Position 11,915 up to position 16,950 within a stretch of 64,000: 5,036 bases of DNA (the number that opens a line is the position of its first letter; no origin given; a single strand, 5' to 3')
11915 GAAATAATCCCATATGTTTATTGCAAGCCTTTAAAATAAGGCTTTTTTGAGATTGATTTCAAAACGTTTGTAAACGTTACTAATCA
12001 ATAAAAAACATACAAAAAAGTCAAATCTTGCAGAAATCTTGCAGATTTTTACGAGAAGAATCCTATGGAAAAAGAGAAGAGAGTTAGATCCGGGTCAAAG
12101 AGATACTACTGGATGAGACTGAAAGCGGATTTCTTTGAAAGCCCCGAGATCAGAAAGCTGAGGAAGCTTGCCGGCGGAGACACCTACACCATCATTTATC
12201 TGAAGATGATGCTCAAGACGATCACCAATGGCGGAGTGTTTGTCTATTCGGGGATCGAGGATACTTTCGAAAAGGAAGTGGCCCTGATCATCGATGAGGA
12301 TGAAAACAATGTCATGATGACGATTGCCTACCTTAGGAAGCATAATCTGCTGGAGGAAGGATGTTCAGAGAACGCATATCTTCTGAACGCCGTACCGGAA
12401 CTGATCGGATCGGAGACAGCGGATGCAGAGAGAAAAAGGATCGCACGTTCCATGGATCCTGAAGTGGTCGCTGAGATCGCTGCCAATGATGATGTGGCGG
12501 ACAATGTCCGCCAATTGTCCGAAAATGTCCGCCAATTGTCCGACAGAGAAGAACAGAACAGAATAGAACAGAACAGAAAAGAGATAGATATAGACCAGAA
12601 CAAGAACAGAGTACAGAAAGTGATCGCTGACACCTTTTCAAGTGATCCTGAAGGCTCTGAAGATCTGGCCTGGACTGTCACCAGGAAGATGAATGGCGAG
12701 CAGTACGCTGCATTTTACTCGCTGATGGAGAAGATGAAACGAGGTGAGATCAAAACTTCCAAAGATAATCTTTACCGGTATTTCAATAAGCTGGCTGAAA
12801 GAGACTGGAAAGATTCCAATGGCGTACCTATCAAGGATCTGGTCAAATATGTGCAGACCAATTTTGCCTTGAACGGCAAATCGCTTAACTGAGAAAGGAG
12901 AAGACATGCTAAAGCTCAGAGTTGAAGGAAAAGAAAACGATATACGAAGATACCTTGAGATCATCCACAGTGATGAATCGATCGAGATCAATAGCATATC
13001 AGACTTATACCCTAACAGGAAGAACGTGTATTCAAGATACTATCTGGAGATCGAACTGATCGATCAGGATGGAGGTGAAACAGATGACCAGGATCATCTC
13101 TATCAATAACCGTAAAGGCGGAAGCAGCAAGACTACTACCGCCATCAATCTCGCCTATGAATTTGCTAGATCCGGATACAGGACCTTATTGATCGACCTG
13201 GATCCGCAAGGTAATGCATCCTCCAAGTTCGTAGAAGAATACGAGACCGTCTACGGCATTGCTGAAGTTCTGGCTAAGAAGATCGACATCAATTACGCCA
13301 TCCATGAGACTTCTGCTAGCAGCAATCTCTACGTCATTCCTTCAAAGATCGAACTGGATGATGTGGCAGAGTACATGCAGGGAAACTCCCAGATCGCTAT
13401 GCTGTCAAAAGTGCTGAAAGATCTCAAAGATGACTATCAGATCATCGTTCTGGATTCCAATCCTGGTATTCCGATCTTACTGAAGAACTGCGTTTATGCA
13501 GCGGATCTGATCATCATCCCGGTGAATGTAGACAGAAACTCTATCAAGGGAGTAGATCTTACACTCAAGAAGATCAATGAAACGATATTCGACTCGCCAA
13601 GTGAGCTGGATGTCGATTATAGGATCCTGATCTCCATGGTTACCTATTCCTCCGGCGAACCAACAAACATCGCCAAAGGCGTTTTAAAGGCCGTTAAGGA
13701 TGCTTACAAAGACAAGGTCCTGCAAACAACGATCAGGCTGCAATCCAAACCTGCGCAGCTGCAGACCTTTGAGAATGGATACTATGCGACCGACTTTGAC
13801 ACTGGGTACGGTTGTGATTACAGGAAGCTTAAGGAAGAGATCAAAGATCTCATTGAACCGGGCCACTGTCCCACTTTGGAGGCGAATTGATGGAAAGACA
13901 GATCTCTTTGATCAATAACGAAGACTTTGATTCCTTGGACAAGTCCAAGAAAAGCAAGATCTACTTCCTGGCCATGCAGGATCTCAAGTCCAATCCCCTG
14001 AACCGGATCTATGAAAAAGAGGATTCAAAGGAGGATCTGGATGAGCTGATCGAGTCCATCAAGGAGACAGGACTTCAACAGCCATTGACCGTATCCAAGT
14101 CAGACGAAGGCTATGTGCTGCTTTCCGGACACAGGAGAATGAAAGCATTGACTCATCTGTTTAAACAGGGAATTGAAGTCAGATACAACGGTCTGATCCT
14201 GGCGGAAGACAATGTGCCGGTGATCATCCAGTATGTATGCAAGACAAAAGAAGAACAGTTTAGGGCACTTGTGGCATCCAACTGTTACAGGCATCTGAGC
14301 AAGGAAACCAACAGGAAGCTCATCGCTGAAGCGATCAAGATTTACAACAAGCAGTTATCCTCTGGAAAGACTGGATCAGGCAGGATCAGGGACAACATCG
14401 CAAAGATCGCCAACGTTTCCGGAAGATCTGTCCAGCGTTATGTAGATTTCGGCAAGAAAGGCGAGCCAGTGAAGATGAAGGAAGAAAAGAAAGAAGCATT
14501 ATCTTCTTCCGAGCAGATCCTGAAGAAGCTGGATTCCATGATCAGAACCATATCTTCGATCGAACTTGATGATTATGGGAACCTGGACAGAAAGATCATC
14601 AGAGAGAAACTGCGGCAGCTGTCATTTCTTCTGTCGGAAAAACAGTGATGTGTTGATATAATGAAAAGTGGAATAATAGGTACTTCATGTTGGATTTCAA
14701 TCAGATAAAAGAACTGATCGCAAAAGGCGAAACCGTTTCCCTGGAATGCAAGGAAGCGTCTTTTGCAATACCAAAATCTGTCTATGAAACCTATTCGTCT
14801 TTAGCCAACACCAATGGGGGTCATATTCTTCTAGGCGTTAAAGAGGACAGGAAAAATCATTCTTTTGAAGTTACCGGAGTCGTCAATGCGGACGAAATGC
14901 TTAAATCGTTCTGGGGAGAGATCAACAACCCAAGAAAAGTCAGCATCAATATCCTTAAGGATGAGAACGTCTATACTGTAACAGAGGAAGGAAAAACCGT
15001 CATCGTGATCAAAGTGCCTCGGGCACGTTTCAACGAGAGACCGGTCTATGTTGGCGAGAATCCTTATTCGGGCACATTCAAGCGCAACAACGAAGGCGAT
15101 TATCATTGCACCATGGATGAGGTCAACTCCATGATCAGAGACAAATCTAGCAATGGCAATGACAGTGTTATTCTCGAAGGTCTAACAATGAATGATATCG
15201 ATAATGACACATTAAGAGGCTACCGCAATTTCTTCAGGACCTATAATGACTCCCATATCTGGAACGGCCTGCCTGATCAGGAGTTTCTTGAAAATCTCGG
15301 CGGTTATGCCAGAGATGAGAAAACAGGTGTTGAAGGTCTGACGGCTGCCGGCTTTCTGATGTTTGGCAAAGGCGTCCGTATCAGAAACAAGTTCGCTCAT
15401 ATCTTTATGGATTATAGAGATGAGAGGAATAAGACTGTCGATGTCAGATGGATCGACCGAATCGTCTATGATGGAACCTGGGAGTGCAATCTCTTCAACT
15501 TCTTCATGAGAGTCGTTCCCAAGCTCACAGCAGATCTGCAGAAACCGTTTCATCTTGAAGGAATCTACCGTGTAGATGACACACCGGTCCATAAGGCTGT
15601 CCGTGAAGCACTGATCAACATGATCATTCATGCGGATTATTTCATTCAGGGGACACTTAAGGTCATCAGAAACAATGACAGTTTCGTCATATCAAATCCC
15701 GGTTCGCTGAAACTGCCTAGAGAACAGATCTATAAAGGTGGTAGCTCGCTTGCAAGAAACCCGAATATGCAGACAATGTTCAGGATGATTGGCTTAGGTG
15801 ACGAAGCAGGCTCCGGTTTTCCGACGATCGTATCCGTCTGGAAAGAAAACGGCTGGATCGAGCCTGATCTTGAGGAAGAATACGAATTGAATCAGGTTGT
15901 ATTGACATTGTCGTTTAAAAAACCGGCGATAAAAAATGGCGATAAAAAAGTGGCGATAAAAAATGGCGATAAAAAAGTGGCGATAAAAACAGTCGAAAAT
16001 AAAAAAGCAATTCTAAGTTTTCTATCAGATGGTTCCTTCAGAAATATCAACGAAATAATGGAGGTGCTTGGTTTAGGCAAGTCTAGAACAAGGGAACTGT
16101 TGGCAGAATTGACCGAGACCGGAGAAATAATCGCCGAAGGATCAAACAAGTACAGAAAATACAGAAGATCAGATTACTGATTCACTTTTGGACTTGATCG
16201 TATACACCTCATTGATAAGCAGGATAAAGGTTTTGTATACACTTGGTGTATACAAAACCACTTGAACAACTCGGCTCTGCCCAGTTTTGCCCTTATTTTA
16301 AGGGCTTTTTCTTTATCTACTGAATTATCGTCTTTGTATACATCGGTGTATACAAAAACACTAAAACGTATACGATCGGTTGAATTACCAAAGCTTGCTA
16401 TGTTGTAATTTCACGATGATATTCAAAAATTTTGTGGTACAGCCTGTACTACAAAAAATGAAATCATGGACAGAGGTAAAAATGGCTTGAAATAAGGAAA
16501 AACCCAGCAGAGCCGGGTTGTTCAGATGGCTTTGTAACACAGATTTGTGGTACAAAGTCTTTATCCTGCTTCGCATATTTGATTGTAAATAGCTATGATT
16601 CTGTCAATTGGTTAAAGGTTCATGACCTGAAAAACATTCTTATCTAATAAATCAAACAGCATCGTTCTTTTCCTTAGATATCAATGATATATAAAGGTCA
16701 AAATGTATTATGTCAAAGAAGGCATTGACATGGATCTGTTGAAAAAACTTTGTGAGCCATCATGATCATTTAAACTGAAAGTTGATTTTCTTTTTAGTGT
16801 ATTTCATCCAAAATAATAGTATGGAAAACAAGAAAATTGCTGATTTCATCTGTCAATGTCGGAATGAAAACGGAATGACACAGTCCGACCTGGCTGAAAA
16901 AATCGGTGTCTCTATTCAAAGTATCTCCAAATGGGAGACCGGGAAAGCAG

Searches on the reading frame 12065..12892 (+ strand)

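Call 9: search_protein_families(library=pfam, proteins=[window:12065-12892:+], max_evalue=0.01)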
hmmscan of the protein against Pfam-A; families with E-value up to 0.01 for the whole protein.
window:12065-12892:+ (275 aa): 1 family
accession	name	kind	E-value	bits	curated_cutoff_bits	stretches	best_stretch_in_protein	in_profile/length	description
PF09681.16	Phage_rep_org_N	-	4e-17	62.8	23.3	1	16-128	1-114/121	N-terminal phage replisome organiser (Phage_rep_org_N)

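Call 12: search_protein_families(library=ncbifam, proteins=[window:12065-12892:+], max_evalue=0.01)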
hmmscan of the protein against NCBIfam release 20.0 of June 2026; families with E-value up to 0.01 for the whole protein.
window:12065-12892:+ (275 aa): 1 family
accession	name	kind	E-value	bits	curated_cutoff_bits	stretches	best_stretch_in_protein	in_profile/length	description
TIGR01714.1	phage_rep_org_N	hypoth_equivalog_domain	4.9e-24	84.8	49.8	1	16-129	1-113/119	phage replisome organizer, putative, N-terminal region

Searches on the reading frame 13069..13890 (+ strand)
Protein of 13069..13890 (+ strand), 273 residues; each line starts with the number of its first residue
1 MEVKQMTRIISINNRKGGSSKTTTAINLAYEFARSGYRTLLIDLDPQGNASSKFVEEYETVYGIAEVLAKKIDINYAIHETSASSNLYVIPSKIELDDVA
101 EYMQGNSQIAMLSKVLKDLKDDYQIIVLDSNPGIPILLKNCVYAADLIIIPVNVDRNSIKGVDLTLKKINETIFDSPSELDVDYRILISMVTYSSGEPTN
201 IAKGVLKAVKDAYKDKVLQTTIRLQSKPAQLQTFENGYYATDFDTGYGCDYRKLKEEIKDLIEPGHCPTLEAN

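Call 9: search_protein_families(library=pfam, proteins=[window:13069-13890:+], max_evalue=0.01)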
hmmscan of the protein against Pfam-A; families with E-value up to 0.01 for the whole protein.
window:13069-13890:+ (273 aa): 8 families
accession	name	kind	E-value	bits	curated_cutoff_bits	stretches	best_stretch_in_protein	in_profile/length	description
PF13614.12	AAA_31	-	1.2e-39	136.5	27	1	7-173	1-168/177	AAA domain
PF01656.29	CbiA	-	1.1e-15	58.2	25.4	1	10-165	1-54/125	CobQ/CobB/MinD/ParA nucleotide binding domain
PF09140.17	MipZ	-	1.4e-10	41.4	20.7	1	9-155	2-135/262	ATPase MipZ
PF02374.21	ArsA_ATPase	-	1.5e-07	31.4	24.3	1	16-132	9-134/305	Anion-transporting ATPase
PF10609.15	ParA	-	3.4e-06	27.1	27.1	1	6-133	2-122/246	NUBPL iron-transfer P-loop NTPase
PF06564.18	CBP_BcsQ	-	1.3e-05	25.3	21.3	1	9-158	3-151/234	Cellulose biosynthesis protein BcsQ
PF24404.1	nSTAND_NTPase7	-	0.00091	18.7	27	1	7-138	12-130/399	Novel STAND NTPase 7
PF00142.24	Fer4_NifH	-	0.0024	17.8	25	1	16-56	8-48/271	4Fe-4S iron sulfur cluster binding proteins, NifH/frxC family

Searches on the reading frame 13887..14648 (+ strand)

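Call 9: search_protein_families(library=pfam, proteins=[window:13887-14648:+], max_evalue=0.01)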
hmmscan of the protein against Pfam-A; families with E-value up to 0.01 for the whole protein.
window:13887-14648:+ (253 aa): 1 family
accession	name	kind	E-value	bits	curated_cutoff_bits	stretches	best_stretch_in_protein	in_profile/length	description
PF02195.25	ParB_N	-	3e-08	34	26.3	1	26-90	4-67/95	ParB N-terminal domain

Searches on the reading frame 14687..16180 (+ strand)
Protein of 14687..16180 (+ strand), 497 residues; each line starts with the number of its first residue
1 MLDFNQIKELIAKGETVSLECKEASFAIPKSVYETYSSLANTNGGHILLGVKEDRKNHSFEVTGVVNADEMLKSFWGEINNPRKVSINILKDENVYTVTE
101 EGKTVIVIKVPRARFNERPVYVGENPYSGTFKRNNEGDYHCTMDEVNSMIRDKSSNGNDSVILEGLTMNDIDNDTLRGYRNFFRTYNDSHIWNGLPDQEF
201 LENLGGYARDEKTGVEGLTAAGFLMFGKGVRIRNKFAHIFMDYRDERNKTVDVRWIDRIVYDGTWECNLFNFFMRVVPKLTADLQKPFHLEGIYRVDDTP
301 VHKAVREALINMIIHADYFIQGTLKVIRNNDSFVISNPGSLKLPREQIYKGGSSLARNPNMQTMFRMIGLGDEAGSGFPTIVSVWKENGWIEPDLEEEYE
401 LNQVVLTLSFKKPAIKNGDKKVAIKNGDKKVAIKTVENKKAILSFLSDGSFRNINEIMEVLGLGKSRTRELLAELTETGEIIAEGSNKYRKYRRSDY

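Call 9: search_protein_families(library=pfam, proteins=[window:14687-16180:+], max_evalue=0.01)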
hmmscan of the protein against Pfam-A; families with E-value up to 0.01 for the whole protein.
window:14687-16180:+ (497 aa): 4 families
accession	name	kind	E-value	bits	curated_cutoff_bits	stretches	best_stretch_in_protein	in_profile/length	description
PF04326.19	SLFN_AlbA_2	-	2.5e-10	41.4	25.3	1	15-141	1-117/118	Schlafen, AlbA_2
PF13749.12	HATPase_c_4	-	2.3e-08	34.3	26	1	330-405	10-88/89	Putative ATP-dependent DNA helicase recG C-terminal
PF09339.16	HTH_IclR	-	0.0069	16.6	22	0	441-479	7-46/52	IclR helix-turn-helix domain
PF01022.26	HTH_5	-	0.0079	16.5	22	0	439-478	4-42/47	Bacterial regulatory protein, arsR family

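Call 12: search_protein_families(library=ncbifam, proteins=[window:14687-16180:+], max_evalue=0.01)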
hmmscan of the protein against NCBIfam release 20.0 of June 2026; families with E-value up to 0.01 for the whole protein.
window:14687-16180:+ (497 aa): 0 families

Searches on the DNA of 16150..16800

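Call 83: search_rna_families(source=window, start=16150, end=16800, threshold=evalue, max_evalue=1)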
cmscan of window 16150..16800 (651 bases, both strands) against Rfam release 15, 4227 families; matches with E-value up to 1: 3.
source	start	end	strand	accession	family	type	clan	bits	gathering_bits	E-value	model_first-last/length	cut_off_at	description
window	16229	16312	+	RF02537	TarA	Gene; sRNA;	-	22.6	80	0.2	1-99/99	no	Vibrio ToxT activated RNA TarA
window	16231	16357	-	RF04128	MIR8562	Gene; miRNA;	-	19.3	211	0.4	1-242/242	no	MIR8562 microRNA precursor family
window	16231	16557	+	RF04207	MIR5048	Gene; miRNA;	-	15.7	160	0.26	1-356/356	no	MIR5048 microRNA precursor family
